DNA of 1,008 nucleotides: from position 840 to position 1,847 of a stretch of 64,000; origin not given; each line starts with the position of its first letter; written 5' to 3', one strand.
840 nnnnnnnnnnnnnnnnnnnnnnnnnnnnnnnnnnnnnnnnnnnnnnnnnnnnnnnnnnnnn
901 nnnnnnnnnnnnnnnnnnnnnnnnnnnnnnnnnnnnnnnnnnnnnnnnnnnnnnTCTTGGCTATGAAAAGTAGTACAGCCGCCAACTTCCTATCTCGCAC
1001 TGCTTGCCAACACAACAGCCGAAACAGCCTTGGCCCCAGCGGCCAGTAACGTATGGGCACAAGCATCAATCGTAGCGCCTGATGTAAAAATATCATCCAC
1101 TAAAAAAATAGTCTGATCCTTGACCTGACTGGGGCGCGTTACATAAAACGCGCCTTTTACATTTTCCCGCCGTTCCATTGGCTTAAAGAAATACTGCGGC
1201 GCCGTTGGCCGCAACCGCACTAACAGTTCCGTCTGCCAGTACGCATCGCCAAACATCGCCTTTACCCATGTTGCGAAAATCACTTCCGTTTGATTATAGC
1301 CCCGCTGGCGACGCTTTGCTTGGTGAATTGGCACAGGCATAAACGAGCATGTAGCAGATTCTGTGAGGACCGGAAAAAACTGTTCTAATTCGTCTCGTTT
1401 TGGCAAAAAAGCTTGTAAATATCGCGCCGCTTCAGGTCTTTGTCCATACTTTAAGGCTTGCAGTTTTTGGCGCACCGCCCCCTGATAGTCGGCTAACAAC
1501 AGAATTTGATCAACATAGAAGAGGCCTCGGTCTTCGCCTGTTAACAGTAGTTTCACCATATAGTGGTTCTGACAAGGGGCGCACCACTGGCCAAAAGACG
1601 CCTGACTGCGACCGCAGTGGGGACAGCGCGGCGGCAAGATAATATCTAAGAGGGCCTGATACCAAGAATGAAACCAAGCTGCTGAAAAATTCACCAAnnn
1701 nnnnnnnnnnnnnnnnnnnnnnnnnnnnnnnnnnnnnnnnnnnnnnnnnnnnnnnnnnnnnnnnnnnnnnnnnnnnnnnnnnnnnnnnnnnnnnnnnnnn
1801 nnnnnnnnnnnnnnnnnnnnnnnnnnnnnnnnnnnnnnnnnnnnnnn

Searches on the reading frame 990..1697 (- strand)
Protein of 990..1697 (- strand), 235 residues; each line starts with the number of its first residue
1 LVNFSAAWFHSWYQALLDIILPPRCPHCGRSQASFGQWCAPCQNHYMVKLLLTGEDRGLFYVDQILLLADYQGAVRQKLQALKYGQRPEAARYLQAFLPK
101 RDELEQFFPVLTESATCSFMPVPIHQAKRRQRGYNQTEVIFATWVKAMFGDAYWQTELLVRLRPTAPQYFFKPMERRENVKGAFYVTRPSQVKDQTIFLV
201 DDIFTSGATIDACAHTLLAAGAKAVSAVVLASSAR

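Call 68: search_protein_families(library=pfam, proteins=[window:990-1697:-], max_evalue=0.1)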
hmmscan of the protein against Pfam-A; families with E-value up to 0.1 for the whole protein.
window:990-1697:- (235 aa): 4 families
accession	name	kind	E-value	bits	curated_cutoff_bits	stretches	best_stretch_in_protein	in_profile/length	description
PF00156.33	Pribosyltran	-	9.2e-07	28.7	26.3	1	187-232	80-125/158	Phosphoribosyl transferase domain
PF18912.6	DZR_2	-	1.4e-06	28.5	27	1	16-46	1-31/56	Double zinc ribbon domain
PF14681.12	UPRTase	-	0.0082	16.1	27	1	182-228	108-154/206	Uracil phosphoribosyltransferase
PF23330.1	zf-C2H2_14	-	0.09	12.8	27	0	37-49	3-15/30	CIZ1-like, C2H2-type zinc finger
